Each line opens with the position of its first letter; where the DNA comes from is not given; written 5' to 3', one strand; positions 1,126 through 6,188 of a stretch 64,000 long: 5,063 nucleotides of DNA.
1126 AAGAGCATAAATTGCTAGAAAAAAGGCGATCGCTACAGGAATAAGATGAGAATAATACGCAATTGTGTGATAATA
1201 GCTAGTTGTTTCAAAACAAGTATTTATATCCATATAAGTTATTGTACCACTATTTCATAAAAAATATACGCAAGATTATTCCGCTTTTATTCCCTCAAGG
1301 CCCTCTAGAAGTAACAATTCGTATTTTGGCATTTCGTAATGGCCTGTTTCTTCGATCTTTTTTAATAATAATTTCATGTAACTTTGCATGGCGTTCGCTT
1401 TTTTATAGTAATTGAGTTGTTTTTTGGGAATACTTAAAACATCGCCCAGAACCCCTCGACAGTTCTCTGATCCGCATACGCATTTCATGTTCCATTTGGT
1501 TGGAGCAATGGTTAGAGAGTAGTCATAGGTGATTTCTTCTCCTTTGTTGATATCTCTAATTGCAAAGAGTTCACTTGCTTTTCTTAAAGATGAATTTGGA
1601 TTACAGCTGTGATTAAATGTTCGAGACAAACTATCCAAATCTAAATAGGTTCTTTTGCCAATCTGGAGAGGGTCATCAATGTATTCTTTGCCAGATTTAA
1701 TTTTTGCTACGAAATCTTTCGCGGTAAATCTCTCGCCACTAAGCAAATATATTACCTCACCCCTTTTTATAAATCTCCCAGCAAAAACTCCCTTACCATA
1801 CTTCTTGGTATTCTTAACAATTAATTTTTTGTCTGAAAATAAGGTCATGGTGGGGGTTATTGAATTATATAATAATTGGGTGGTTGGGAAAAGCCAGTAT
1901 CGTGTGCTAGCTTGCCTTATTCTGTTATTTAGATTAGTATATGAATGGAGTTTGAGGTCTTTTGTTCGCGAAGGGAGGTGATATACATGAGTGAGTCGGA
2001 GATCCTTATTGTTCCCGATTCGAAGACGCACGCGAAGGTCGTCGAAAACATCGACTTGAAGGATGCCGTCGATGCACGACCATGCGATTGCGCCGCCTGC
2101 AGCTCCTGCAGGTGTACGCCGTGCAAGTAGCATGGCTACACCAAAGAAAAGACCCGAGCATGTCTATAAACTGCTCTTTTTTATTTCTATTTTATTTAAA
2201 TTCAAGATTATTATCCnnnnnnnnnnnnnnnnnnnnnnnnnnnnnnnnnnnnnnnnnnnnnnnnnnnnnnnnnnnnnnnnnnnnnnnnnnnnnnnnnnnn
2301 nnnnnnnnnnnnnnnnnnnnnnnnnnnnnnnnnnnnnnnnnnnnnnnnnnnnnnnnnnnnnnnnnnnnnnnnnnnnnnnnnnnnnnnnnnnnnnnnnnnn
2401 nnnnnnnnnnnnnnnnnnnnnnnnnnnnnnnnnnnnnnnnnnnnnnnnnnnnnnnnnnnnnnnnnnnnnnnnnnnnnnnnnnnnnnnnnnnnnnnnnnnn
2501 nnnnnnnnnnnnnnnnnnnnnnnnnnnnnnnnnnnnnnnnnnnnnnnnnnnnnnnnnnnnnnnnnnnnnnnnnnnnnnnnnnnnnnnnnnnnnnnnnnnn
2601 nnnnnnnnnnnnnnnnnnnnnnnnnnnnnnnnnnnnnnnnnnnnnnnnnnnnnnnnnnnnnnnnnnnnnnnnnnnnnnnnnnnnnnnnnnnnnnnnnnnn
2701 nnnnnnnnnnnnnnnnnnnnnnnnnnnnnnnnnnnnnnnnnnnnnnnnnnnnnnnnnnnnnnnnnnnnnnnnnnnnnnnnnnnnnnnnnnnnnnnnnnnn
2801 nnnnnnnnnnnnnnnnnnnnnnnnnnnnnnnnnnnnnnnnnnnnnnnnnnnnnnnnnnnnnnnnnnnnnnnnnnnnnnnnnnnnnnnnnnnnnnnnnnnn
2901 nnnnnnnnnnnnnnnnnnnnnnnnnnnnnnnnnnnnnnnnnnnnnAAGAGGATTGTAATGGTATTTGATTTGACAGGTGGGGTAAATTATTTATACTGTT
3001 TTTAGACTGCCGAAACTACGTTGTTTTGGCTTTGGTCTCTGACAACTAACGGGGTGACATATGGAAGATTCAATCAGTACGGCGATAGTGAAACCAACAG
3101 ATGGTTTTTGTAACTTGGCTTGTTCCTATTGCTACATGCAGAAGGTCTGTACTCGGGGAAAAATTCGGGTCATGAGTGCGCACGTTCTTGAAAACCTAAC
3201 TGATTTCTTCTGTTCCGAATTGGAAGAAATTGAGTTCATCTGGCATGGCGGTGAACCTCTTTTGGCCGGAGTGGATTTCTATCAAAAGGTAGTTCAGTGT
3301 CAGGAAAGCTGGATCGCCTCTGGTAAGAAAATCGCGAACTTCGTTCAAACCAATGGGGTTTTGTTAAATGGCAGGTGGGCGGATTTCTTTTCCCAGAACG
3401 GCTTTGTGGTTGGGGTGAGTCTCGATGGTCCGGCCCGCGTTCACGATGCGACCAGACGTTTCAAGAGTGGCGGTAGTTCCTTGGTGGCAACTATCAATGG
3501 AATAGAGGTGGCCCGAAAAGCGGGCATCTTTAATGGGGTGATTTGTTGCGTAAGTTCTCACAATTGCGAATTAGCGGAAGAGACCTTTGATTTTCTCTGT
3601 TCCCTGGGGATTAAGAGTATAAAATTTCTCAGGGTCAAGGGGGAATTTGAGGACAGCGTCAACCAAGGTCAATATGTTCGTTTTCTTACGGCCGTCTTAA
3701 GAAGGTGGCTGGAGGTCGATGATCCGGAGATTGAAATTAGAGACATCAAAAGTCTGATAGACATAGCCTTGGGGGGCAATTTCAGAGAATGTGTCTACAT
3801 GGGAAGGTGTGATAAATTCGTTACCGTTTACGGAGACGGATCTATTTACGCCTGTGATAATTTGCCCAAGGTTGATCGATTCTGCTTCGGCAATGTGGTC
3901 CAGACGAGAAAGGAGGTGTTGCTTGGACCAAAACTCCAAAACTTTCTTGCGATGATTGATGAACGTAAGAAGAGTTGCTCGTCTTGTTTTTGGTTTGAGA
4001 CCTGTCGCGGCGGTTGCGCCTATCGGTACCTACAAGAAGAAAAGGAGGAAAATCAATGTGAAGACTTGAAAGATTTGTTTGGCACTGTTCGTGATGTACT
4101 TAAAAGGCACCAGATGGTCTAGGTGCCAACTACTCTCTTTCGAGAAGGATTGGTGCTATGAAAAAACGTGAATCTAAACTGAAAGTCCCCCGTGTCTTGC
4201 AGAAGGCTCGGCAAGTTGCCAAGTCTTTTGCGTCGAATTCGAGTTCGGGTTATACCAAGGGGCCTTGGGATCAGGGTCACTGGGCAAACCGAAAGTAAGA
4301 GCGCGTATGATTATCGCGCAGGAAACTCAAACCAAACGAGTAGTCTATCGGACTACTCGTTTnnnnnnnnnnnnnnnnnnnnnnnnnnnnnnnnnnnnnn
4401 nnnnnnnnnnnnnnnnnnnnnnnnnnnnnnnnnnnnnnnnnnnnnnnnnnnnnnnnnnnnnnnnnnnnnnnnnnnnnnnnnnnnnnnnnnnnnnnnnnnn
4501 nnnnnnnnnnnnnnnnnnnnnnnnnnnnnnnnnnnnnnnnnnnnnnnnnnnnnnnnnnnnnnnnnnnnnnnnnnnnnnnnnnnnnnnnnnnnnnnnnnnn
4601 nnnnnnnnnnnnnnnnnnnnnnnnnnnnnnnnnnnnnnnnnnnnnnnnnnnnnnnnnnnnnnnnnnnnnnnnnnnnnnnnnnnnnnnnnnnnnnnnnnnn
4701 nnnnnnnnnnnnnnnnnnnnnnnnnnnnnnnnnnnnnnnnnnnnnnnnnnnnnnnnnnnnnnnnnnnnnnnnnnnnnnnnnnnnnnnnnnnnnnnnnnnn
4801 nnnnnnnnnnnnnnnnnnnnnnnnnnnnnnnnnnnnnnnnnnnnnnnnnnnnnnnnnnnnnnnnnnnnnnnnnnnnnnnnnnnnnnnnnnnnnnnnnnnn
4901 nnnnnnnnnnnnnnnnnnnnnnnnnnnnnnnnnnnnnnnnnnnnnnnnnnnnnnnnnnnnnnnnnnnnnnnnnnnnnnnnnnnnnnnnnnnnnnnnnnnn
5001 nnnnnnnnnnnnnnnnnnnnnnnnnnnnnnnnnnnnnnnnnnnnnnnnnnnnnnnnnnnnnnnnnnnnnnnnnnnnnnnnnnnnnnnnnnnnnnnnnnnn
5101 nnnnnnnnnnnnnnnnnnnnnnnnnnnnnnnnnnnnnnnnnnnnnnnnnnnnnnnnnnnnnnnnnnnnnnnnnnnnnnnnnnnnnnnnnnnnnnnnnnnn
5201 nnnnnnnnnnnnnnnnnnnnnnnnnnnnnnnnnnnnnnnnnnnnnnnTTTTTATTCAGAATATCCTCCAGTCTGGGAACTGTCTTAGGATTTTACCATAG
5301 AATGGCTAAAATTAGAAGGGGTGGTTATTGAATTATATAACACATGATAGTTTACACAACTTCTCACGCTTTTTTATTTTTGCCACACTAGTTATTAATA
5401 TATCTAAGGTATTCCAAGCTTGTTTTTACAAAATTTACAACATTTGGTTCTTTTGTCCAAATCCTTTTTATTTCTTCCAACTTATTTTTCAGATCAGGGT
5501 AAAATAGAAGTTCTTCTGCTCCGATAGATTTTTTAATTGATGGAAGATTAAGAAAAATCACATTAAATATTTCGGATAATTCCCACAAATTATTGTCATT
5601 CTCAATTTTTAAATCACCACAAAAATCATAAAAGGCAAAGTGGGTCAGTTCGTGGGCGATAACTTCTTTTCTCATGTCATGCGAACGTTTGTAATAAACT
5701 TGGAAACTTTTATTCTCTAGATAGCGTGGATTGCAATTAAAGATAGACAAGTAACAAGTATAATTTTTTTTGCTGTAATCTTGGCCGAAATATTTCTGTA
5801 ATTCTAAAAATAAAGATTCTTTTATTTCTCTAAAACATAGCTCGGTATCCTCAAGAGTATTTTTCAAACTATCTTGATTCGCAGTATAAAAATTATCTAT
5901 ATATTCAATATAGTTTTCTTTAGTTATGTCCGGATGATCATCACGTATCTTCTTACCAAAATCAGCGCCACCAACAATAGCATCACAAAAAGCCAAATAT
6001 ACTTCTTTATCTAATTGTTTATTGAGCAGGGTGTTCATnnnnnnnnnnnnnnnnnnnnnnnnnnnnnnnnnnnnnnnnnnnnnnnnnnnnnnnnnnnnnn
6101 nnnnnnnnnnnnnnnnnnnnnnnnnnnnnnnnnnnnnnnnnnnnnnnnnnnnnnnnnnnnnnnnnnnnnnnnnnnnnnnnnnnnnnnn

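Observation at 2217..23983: Expansion of at least eight small, mutually diverged HExxH metallopeptidase-like proteins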

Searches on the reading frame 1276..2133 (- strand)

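Call 7: search_protein_families(library=pfam, proteins=[window:1276-2133:-], max_evalue=0.01)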
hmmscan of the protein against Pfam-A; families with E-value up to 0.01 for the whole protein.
window:1276-2133:- (285 aa): 1 family
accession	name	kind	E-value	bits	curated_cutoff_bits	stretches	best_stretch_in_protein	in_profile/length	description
PF00856.33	SET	-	1.8e-15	57.6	22.4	1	113-206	1-105/105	SET domain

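Call 31: search_protein_families(library=ncbifam, proteins=[window:1276-2133:-], max_evalue=0.01)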
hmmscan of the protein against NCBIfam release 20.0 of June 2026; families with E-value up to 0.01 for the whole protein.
window:1276-2133:- (285 aa): 0 families

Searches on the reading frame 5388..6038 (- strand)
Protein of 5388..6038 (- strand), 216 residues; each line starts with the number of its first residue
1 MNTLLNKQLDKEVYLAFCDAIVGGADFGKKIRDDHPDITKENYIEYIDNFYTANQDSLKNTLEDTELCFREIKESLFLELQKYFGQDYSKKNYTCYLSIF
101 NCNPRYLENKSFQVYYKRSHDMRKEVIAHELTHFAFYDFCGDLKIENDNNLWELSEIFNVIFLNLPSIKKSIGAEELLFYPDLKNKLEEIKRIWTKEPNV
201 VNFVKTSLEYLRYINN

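Call 4: search_protein_families(library=pfam, proteins=[window:5388-6038:-], max_evalue=1)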
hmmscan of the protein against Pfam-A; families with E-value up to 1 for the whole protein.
window:5388-6038:- (216 aa): 0 families

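Call 5: search_protein_families(library=ncbifam, proteins=[window:5388-6038:-], max_evalue=1)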
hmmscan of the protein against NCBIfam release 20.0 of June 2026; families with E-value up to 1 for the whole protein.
window:5388-6038:- (216 aa): 0 families

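Call 11: search_protein_families(library=phrogs, proteins=[window:5388-6038:-], max_evalue=0.1)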
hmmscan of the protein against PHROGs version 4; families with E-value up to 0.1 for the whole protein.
window:5388-6038:- (216 aa): 3 families
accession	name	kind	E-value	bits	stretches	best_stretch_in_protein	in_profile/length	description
phrog_14007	-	unknown function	0.015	16.1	1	33-138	28-132/205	-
phrog_1365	-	unknown function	0.03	15.3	1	102-147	53-93/127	-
phrog_20936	-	unknown function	0.065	14.6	0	114-146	33-65/91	-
